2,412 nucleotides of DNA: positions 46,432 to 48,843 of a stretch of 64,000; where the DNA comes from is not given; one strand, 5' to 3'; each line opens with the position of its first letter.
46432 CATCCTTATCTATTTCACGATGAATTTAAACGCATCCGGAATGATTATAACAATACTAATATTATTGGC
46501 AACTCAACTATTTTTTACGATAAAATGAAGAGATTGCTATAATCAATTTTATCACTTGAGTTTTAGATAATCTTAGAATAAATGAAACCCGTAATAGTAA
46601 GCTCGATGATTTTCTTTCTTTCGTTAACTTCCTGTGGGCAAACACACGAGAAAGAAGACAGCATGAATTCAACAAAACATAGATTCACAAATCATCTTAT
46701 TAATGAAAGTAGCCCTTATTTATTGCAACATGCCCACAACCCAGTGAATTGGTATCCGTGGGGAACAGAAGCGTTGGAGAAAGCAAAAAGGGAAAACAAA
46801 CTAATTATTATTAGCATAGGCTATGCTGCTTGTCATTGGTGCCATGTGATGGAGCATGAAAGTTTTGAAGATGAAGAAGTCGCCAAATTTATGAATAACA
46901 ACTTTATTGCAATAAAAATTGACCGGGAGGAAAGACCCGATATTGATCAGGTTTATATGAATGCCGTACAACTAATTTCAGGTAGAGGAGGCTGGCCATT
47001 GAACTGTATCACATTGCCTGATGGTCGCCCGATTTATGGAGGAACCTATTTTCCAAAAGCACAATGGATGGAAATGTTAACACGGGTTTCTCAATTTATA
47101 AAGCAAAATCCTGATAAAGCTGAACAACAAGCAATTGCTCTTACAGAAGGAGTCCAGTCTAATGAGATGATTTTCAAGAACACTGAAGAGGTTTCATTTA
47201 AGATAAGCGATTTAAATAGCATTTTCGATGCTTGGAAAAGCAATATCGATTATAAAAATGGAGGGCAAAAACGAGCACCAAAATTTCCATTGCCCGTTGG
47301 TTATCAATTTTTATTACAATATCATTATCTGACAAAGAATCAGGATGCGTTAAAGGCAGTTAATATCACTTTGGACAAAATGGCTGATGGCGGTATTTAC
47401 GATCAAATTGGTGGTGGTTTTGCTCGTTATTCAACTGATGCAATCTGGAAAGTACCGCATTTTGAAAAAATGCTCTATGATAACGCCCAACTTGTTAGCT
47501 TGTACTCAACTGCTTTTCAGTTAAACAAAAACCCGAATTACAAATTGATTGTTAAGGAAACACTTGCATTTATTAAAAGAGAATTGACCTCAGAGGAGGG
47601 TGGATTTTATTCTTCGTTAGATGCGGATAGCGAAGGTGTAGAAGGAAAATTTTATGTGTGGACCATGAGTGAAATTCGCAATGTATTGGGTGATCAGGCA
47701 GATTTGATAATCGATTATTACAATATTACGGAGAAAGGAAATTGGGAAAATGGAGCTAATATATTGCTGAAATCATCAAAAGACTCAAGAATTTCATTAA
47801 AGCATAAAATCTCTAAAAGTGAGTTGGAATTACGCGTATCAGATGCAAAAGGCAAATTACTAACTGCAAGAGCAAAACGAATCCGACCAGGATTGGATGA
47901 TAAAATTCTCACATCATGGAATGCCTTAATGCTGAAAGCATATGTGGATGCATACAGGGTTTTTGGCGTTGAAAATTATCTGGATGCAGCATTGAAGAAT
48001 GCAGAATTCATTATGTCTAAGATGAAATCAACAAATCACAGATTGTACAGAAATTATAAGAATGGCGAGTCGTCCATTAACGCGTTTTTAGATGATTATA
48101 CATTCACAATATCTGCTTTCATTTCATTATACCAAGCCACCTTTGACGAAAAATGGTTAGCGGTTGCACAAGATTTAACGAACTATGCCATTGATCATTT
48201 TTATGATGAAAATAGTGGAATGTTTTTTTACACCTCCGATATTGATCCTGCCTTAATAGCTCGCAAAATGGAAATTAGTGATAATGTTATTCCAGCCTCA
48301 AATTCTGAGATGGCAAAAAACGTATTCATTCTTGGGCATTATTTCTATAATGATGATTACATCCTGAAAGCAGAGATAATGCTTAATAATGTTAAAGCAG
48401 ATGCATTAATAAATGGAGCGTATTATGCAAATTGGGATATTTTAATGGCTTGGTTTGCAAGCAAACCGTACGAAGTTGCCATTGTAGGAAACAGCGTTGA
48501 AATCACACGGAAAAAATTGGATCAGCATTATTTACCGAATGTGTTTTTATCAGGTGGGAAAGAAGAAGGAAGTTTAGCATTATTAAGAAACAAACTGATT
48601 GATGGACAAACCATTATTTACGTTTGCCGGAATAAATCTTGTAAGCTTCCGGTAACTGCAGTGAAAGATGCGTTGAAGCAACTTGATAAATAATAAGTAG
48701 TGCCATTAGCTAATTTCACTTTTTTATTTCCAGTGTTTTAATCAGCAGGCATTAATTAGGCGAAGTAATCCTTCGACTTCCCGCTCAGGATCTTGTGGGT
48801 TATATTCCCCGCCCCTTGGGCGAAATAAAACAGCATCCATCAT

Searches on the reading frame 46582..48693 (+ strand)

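Call 52: search_protein_families(library=pfam, proteins=[window:46582-48693:+], max_evalue=0.01)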
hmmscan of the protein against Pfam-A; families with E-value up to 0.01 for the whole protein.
window:46582-48693:+ (703 aa): 7 families
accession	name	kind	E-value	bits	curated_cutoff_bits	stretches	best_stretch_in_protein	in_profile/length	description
PF03190.21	Thioredox_DsbH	-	2.5e-68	229.6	27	1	36-189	1-160/163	Protein of unknown function, DUF255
PF13899.12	Thioredoxin_7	-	6.7e-09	36.2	27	1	57-120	2-65/83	Thioredoxin-like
PF07470.19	Glyco_hydro_88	-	3.5e-06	26.7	26.6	1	450-553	79-180/352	Glycosyl Hydrolase Family 88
PF07221.17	GlcNAc_2-epim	-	5.2e-05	23.1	23.4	0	462-547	97-183/347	N-acylglucosamine 2-epimerase (GlcNAc 2-epimerase)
PF07944.18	Beta-AFase-like_GH127_cat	-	0.00012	21.6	24.9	1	450-543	130-214/376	Beta-L-arabinofuranosidase, GH127 catalytic domain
PF06662.19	C5-epim_C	-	0.00031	20.7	23.3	0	448-514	32-92/188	D-glucuronyl C5-epimerase C-terminus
PF03663.20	Glyco_hydro_76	-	0.0021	18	25.9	1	445-546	35-136/366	Glycosyl hydrolase family 76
